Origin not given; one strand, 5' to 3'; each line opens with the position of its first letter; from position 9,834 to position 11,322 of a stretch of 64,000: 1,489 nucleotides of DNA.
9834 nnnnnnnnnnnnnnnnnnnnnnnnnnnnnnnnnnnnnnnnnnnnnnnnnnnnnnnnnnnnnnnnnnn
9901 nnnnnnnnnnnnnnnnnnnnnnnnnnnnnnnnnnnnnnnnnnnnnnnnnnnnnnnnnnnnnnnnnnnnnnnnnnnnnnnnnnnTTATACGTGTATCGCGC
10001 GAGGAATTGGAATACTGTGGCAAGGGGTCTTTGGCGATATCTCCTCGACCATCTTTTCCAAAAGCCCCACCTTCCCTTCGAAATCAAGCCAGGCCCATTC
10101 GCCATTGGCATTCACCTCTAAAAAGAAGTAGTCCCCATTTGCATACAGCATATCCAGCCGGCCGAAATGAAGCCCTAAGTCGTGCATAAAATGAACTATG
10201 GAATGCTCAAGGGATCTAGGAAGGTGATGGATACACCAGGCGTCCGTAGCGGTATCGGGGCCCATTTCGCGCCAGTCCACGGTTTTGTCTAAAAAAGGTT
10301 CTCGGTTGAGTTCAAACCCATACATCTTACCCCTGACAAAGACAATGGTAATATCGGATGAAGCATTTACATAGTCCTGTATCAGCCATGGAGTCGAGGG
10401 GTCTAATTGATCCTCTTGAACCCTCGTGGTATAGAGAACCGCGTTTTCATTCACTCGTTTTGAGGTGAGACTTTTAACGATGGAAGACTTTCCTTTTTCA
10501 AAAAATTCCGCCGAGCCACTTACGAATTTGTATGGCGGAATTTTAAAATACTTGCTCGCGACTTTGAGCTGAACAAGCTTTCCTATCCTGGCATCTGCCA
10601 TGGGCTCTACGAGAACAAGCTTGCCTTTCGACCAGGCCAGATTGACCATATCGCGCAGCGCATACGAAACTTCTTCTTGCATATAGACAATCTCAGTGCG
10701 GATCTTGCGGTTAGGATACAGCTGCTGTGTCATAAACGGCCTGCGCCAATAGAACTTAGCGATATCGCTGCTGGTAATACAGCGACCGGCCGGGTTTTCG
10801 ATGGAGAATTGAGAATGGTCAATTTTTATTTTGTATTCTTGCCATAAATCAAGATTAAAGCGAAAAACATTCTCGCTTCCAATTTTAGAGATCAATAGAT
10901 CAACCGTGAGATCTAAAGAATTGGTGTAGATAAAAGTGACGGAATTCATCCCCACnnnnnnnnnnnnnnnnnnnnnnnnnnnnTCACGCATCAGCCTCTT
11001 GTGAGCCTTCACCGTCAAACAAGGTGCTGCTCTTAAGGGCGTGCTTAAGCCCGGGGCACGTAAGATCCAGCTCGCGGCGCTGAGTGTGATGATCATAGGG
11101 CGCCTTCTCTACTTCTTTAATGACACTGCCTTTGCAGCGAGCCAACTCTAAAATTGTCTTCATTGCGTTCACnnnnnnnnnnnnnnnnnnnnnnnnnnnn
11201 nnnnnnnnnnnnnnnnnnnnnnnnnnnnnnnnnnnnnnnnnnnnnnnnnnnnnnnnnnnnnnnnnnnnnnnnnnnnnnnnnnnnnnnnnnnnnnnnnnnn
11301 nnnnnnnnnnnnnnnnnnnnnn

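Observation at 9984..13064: Second peptide-maturation module: Cys-rich 66-aa peptide + rSAM/SPASM + 59-aa peptide + ATP-grasp (GRASP-with-SPASM-like)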

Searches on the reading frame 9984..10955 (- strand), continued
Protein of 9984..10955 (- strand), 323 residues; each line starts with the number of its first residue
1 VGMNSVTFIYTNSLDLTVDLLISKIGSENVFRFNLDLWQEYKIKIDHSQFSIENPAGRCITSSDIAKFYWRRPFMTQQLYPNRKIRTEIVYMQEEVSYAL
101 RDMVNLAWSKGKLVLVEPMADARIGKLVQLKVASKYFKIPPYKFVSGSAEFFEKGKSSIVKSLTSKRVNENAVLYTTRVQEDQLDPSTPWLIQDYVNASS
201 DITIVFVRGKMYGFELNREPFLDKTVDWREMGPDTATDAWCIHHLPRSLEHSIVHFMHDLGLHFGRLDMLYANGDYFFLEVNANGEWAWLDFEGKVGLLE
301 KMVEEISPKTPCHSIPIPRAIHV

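Call 53: predict_structure(alignment_id=A1)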
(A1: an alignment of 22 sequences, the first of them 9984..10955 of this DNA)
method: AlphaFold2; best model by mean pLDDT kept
length: 323 residues; sequences in the alignment: 22
mean_pLDDT: 90.8   pTM: 0.88
mean pLDDT of the five models: 90.8, 90.0, 89.8, 88.3, 86.0
residues with pLDDT >= 90: 235; 70-90: 80; 50-70: 6; < 50: 2
segments of 3 or more residues with pLDDT < 50: none
pLDDT, mean of each block of 10 residues (from residue 1): 82 94 97 97 93 96 95 89 91 96 90 85 87 97 92 93 73 80 91 95 96 95 86 79 97 96 94 97 88 95 96 82 70
secondary structure, 60 per line:
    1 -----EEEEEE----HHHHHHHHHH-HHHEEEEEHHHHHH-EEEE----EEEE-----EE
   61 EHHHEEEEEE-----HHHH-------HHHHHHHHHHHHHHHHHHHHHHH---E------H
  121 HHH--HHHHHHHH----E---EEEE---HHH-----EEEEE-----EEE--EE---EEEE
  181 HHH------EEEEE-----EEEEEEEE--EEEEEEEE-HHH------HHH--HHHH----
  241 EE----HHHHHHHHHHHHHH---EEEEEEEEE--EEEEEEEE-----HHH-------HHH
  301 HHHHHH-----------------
elements in order: E6-11 H16-25 E30-34 H35-40 E42-45 E50-53 E59-61 E65-70 H76-79 H87-109 H120-123 H126-133 E142-145 E157-161 E167-169 E177-180 E190-194 E200-207 E210-217 H233-236 H247-260 E264-272 E275-282 H298-306

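Call 55: fold_search(model_id=the predicted structure, library=pdb)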
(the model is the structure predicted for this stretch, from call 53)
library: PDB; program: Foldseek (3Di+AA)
matches with E <= 10: 818; with E <= 0.001: 345
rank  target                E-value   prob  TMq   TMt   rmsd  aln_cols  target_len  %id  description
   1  7mgv_A                2.3e-20  1.00  0.74  0.72   6.0       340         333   22  Chryseobacterium gregarium RiPP-associated ATP-grasp ligase in complex with ADP, and a leader and core peptide (released 2021-06-23)
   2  5ig9_G                3.8e-18  1.00  0.75  0.77   5.0       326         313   22  Crystal structure of macrocyclase MdnC bound with precursor peptide MdnA from Microcystis aeruginosa MRC (released 2016-09-21)
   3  5ig9_E                6.1e-18  1.00  0.75  0.78   5.0       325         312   21  Crystal structure of macrocyclase MdnC bound with precursor peptide MdnA from Microcystis aeruginosa MRC (released 2016-09-21)
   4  5ig9_A                6.9e-18  1.00  0.75  0.76   5.4       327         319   21  Crystal structure of macrocyclase MdnC bound with precursor peptide MdnA from Microcystis aeruginosa MRC (released 2016-09-21)
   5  7m4s_B                7.3e-18  1.00  0.71  0.73   4.4       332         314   22  Crystal structure of macrocyclase AMdnB from Anabaena sp. PCC 7120 (released 2021-11-03)
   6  5ig9_C                9.3e-18  1.00  0.75  0.78   5.1       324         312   20  Crystal structure of macrocyclase MdnC bound with precursor peptide MdnA from Microcystis aeruginosa MRC (released 2016-09-21)
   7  5ig9_D                9.8e-18  1.00  0.73  0.77   3.9       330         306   21  Crystal structure of macrocyclase MdnC bound with precursor peptide MdnA from Microcystis aeruginosa MRC (released 2016-09-21)
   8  7m4s_A                1.4e-17  1.00  0.69  0.72   4.5       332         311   22  Crystal structure of macrocyclase AMdnB from Anabaena sp. PCC 7120 (released 2021-11-03)
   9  5ig9_H                4.8e-17  1.00  0.73  0.76   3.8       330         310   20  Crystal structure of macrocyclase MdnC bound with precursor peptide MdnA from Microcystis aeruginosa MRC (released 2016-09-21)
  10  5ig9_F                9.2e-17  1.00  0.74  0.79   3.2       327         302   20  Crystal structure of macrocyclase MdnC bound with precursor peptide MdnA from Microcystis aeruginosa MRC (released 2016-09-21)
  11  5ig9_B                1.2e-16  1.00  0.73  0.77   3.8       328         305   21  Crystal structure of macrocyclase MdnC bound with precursor peptide MdnA from Microcystis aeruginosa MRC (released 2016-09-21)
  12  5ig8_A                2.5e-16  1.00  0.70  0.73   5.0       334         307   22  Crystal structure of macrocyclase MdnB from Microcystis aeruginosa MRC (released 2016-09-21)
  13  9bou_A                2.5e-16  1.00  0.64  0.69   5.3       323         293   19  Crystal structure of ATP-grasp ligase PruB from Streptomyces coelicolor A3(2) (released 2024-12-18)
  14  7m4s_D                3.0e-16  1.00  0.67  0.74   4.9       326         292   22  Crystal structure of macrocyclase AMdnB from Anabaena sp. PCC 7120 (released 2021-11-03)
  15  7m4s_C                6.0e-16  1.00  0.67  0.72   5.6       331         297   22  Crystal structure of macrocyclase AMdnB from Anabaena sp. PCC 7120 (released 2021-11-03)
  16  9bou_B                1.6e-14  1.00  0.64  0.72   5.5       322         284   18  Crystal structure of ATP-grasp ligase PruB from Streptomyces coelicolor A3(2) (released 2024-12-18)
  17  5ig8_B                5.0e-14  1.00  0.62  0.80   3.1       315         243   20  Crystal structure of macrocyclase MdnB from Microcystis aeruginosa MRC (released 2016-09-21)
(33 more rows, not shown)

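Call 57: find_related_loci(query=A1, collection=metagenome_contigs, flank=5000)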
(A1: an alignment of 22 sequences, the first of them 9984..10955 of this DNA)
Query A1 (323 aa) in metagenome_contigs; peptide patterns used: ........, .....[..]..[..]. (x = any residue, [..] = any of these).
381 stretches matched a pattern; 193 encode a relative of the query (tblastn E <= 1e-3); the best 80 are kept; 80 distinct loci.
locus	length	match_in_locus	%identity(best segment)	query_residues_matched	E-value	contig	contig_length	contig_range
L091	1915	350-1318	97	1-323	0e+0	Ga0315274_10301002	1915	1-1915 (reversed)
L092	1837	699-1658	72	3-322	6e-177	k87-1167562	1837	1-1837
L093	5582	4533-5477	71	3-317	2e-160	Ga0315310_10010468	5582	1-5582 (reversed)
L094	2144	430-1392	70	3-323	2e-168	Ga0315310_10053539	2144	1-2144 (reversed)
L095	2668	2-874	70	33-323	3e-147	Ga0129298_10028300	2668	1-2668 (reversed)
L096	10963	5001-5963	60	2-321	2e-138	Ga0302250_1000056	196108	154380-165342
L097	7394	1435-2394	61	3-321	5e-138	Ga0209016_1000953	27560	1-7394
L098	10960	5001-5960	60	3-321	3e-136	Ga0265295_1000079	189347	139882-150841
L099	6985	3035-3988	53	6-323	5e-119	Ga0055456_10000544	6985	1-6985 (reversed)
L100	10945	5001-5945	51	2-316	3e-114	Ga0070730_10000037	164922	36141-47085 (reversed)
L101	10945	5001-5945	52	5-319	2e-113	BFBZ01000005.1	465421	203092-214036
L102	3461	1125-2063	52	4-316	1e-114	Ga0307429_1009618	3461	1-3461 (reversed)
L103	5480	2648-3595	50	5-320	6e-112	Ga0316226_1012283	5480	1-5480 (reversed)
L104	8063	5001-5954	51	1-316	6e-112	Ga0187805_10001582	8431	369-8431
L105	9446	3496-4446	49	7-323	5e-111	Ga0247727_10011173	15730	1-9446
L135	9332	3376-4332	46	3-319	7e-97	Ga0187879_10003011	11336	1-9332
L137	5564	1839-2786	46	6-319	4e-96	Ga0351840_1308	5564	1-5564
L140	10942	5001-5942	46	8-319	1e-94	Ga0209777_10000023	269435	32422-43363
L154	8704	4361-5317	44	5-321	3e-88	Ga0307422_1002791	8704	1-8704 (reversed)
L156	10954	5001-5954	41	1-319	1e-86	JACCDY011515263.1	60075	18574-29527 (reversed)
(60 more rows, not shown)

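Call 62: search_protein_families(library=ncbifam, proteins=[L140:2144-3772:-, L156:6187-7710:+, L140:4210-4362:-, L156:8104-8277:+, L140:4983-5960:+, L156:5001-5966:+], max_evalue=0.01)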
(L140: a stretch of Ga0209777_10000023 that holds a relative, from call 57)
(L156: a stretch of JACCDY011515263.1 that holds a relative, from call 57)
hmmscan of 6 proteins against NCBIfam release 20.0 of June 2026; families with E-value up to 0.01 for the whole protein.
L140:2144-3772:- (542 aa): 30 families (the best 25 are shown)
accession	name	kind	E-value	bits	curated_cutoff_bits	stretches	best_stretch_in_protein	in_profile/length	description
TIGR04068.1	rSAM_ocin_clost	equivalog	1.7e-51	175.6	500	1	25-504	2-448/462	Cys-rich peptide radical SAM maturase CcpM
NF035951.1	rSAM_RumMC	equivalog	1.9e-40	139.1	720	2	24-292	16-257/510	RumMC family radical SAM sactipeptide maturase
NF038170.1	lachnocin_rSAM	equivalog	6.4e-33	114.3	550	1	125-494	75-412/440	lachnocin radical SAM maturase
TIGR04148.1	GG_samocin_CFB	equivalog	7e-32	111.1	300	1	123-480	14-367/411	radical SAM peptide maturase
NF040492.1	not_ScfB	exception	1e-30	107.1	855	1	25-483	4-421/450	ScfB-related radical SAM/SPASM orphan maturase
TIGR03974.1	rSAM_six_Cys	equivalog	5.1e-28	98.1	425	1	64-499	43-439/451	thioether cross-link-forming SCIFF peptide maturase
TIGR04064.1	rSAM_nif11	equivalog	1.1e-26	93.6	518.7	1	121-499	73-423/459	nif11-like peptide radical SAM maturase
TIGR03906.1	quino_hemo_SAM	equivalog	2.1e-26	92.6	453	1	120-525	88-463/467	quinohemoprotein amine dehydrogenase maturation protein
NF047865.1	rSAM_PapB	equivalog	3.6e-26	92.2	340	1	128-491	5-326/330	PapB family radical SAM/SPASM ranthipeptide maturase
TIGR03978.1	rSAM_paired_1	equivalog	1e-16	60.8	370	1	129-297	86-230/466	His-Xaa-Ser system radical SAM maturase HxsB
TIGR04115.1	rSAM_Cxxx_rpt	equivalog_domain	6.1e-16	58.8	350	1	130-299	6-161/359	radical SAM peptide maturase, CXXX-repeat target family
TIGR04136.1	rSAM_FibroRumin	equivalog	1.3e-13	50.6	400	1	132-298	97-254/458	FibroRumin system radical SAM peptide maturase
NF038107.1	rSAM_NF038107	equivalog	2.5e-13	49.6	600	1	119-321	80-256/444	Cys-every-fifth radical SAM/SPASM peptide maturase CefB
NF041707.1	rSAM_YhhB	equivalog_domain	8.5e-12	44.7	445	1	128-308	4-168/369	cyclophane-forming radical SAM/SPASM peptide maturase YhhB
NF052473.1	rSAM_FlmE_OhkG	exception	2.6e-10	39.6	500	1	32-284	16-239/481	FlmE/OhkG family radical SAM/SPASM peptide maturase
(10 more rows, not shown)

L156:6187-7710:+ (507 aa): 66 families (the best 25 are shown)
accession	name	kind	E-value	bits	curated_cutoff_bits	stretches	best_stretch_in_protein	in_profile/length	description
NF038107.1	rSAM_NF038107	equivalog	5.4e-33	114.4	600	1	115-484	77-441/444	Cys-every-fifth radical SAM/SPASM peptide maturase CefB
NF047865.1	rSAM_PapB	equivalog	4e-31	108.4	340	1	124-457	4-330/330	PapB family radical SAM/SPASM ranthipeptide maturase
TIGR04463.1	rSAM_vs_C_rich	equivalog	6.6e-28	97.6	525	1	116-445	75-396/438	TIGR04463 family radical SAM/SPASM RiPP maturase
TIGR04280.1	geopep_mat_rSAM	hypoth_equivalog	1.4e-27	96.7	400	1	38-478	11-425/428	geopeptide radical SAM maturase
TIGR04334.1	rSAM_Clo7bot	equivalog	1.2e-23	83.4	600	1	107-477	74-436/440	radical SAM/SPASM domain Clo7bot peptide maturase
NF041298.1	rSAM_mat_DynA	equivalog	1.6e-23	83.3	450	1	130-454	8-332/356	dynobactin maturation radical SAM/SPASM protein DynA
TIGR03906.1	quino_hemo_SAM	equivalog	4.1e-22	78.5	453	1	125-472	96-446/467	quinohemoprotein amine dehydrogenase maturation protein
TIGR03942.1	sulfatase_rSAM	equivalog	2.2e-21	76.3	349.45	1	131-473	9-357/363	anaerobic sulfatase maturase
TIGR04064.1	rSAM_nif11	equivalog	2.4e-21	76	518.7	1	115-461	70-421/459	nif11-like peptide radical SAM maturase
TIGR03974.1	rSAM_six_Cys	equivalog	3.6e-20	72.3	425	1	124-458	98-431/451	thioether cross-link-forming SCIFF peptide maturase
TIGR04163.1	rSAM_cobopep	equivalog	9.3e-20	70.8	375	2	362-472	304-418/428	peptide-modifying radical SAM enzyme CbpB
NF041707.1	rSAM_YhhB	equivalog_domain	9.4e-20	70.8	445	1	133-273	12-154/369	cyclophane-forming radical SAM/SPASM peptide maturase YhhB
NF052473.1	rSAM_FlmE_OhkG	exception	3.2e-19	69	500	1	45-480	17-461/481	FlmE/OhkG family radical SAM/SPASM peptide maturase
NF040492.1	not_ScfB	exception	3.9e-19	68.9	855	1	125-458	97-430/450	ScfB-related radical SAM/SPASM orphan maturase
NF040899.1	ryptide_rSAM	equivalog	4.3e-19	68.5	600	1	94-242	72-215/464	radical SAM/SPASM ryptide class RiPP maturase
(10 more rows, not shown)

L140:4210-4362:- (50 aa): 1 family
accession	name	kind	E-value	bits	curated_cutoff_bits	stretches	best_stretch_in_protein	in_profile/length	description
TIGR04149.1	GG_sam_targ_CFB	domain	1.9e-05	24.4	25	1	1-40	1-41/43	TIGR04149 family rSAM-modified RiPP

L156:8104-8277:+ (57 aa): 0 families

L140:4983-5960:+ (325 aa): 4 families
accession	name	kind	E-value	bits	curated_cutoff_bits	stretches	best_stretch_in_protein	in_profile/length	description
TIGR04187.1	GRASP_SAV_5884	subfamily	1.1e-30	107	350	1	6-297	2-301/312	ATP-grasp ribosomal peptide maturase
TIGR04185.1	ATPgraspMvdC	equivalog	2.2e-28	99.3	425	1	21-297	27-306/318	MvdC family ATP-grasp ribosomal peptide maturase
TIGR04184.1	ATPgraspMvdD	equivalog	1.8e-20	73.4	475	1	26-293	24-304/321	MvdD family ATP-grasp ribosomal peptide maturase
TIGR04192.1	GRASP_w_spasm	equivalog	1.1e-11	44.6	230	1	114-303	117-314/318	grasp-with-spasm system ATP-grasp peptide maturase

L156:5001-5966:+ (321 aa): 3 families
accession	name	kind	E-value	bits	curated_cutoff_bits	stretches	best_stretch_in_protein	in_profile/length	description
TIGR04185.1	ATPgraspMvdC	equivalog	2.5e-17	63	425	1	8-297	2-308/318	MvdC family ATP-grasp ribosomal peptide maturase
TIGR04187.1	GRASP_SAV_5884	subfamily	1.7e-16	60.3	350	1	8-294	3-300/312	ATP-grasp ribosomal peptide maturase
TIGR04184.1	ATPgraspMvdD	equivalog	1.2e-14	54.2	475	1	194-304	207-317/321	MvdD family ATP-grasp ribosomal peptide maturase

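Call 66: find_homologous_proteins(query=L140:2144-3772:-, max_evalue=1e-30)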
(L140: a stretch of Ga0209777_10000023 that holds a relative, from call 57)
Query L140:2144-3772:- (542 aa): 136 proteins with E <= 1e-30 among 5040 candidates; the best 120 are listed.
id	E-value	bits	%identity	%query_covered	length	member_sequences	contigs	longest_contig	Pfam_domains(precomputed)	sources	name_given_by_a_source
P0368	0.0e+0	1259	100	100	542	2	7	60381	PF04055.28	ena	-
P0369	0.0e+0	1121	88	100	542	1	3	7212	PF04055.28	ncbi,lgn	-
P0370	0.0e+0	1089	86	100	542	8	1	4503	PF04055.28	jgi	jgi:uncharacterized protein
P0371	0.0e+0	1047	82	100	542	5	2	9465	PF04055.28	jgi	jgi:uncharacterized protein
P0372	0.0e+0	1046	84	97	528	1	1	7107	PF04055.28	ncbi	ncbi:MAG: radical SAM protein [Flavisolibacter sp.]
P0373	0.0e+0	1038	82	100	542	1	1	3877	PF04055.28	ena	-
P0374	2.4e-285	966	77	100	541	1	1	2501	PF04055.28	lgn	-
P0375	1.8e-279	947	75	99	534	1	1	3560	PF04055.28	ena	-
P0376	3.0e-279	946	74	100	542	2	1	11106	PF04055.28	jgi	jgi:uncharacterized protein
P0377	6.1e-272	922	73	100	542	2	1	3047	PF04055.28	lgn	-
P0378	7.7e-271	918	72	100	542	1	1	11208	PF04055.28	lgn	-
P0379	1.8e-270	917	72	100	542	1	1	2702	PF04055.28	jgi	jgi:uncharacterized protein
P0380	2.7e-270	916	72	98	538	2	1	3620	PF04055.28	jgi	-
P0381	4.7e-270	915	73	99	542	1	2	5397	PF04055.28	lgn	-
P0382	4.6e-268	909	73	100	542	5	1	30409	PF04055.28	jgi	jgi:uncharacterized protein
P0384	3.6e-267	906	71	100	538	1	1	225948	PF04055.28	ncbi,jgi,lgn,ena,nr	ncbi:MAG: Arylsulfatase regulator (Fe-S oxidoreductase) [Firmicutes bacterium]|nr:Arylsulfatase regu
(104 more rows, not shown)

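Call 67: find_encoding_contigs(protein=P0384, flank=6000, max_places=1)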
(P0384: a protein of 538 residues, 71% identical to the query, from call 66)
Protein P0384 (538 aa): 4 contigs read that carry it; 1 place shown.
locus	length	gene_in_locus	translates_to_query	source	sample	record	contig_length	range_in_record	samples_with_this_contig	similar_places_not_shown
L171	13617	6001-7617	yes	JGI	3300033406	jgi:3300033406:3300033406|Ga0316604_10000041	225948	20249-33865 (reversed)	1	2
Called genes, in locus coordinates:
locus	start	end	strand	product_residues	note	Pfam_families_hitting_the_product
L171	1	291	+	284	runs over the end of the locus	PF02737:3HCDH_N, PF00725:3HCDH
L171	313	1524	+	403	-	PF00108:Thiolase_N, PF02803:Thiolase_C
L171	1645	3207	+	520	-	PF01144:CoA_trans, PF16957:Mal_decarbox_Al (weak)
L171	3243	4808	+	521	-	PF01144:CoA_trans, PF16957:Mal_decarbox_Al (weak)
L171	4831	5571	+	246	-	PF00106:adh_short, PF08659:KR, PF13561:adh_short_C2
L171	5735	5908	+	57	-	-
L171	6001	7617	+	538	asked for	PF04055:Radical_SAM (weak)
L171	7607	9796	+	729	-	PF03412:Peptidase_C39, PF13529:Peptidase_C39_2 (faint), PF00664:ABC_membrane, PF02463:SMC_N (faint), PF00005:ABC_tran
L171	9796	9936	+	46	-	-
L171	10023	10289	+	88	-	-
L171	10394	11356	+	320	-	-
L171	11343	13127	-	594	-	PF00664:ABC_membrane, PF00005:ABC_tran, PF13191:AAA_16 (faint), PF13401:AAA_22 (weak)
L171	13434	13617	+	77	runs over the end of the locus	-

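Call 68: find_encoding_contigs(protein=P0382, flank=6000, max_places=1)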
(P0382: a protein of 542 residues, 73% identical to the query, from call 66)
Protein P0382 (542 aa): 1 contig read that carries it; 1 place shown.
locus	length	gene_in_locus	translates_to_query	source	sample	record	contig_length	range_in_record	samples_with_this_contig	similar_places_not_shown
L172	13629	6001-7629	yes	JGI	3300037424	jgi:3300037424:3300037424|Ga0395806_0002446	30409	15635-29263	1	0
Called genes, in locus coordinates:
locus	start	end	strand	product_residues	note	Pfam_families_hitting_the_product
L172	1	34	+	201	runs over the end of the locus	PF01891:CbiM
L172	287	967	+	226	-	PF02361:CbiQ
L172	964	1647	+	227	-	PF00005:ABC_tran, PF02463:SMC_N, PF13304:AAA_21 (faint)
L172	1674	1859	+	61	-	-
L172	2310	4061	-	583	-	PF00664:ABC_membrane, PF02463:SMC_N (faint), PF00005:ABC_tran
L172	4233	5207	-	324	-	-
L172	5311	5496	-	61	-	-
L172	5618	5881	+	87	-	-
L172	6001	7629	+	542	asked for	PF04055:Radical_SAM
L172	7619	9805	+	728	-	PF03412:Peptidase_C39, PF00664:ABC_membrane, PF00005:ABC_tran, PF02463:SMC_N (faint)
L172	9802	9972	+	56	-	-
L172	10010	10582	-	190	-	-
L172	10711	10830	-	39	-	-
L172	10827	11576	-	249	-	PF02525:Flavodoxin_2, PF03358:FMN_red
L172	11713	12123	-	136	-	PF02515:CoA_transf_3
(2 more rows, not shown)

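Call 69: find_encoding_contigs(protein=P0372, flank=6000, max_places=1)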
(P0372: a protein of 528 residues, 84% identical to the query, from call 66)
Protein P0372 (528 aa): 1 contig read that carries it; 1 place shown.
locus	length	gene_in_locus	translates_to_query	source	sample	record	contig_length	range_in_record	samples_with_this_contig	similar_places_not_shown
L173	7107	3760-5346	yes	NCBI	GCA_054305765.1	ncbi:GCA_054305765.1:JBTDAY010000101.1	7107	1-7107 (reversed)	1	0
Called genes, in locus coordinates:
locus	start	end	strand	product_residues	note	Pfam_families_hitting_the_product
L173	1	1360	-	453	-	PF00664:ABC_membrane, PF00005:ABC_tran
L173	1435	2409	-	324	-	-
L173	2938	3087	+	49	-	-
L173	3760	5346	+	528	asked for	PF04055:Radical_SAM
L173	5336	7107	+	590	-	PF03412:Peptidase_C39, PF00664:ABC_membrane, PF00005:ABC_tran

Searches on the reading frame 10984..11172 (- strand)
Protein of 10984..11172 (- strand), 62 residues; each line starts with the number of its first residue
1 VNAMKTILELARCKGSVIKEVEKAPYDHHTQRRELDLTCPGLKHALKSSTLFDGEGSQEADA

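Call 3: search_protein_families(library=ncbifam, proteins=[window:10984-11172:-], max_evalue=0.01)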
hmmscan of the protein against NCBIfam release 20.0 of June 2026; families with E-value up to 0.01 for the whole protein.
window:10984-11172:- (62 aa): 0 families

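Call 4: search_protein_families(library=pfam, proteins=[window:10984-11172:-], max_evalue=0.01)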
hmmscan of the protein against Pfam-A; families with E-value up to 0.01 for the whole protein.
window:10984-11172:- (62 aa): 0 families

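Call 51: search_protein_families(library=ncbifam, proteins=[window:10987-11163:-], max_evalue=10)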
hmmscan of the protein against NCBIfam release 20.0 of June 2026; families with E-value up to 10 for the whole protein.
seq(59 aa): 0 families
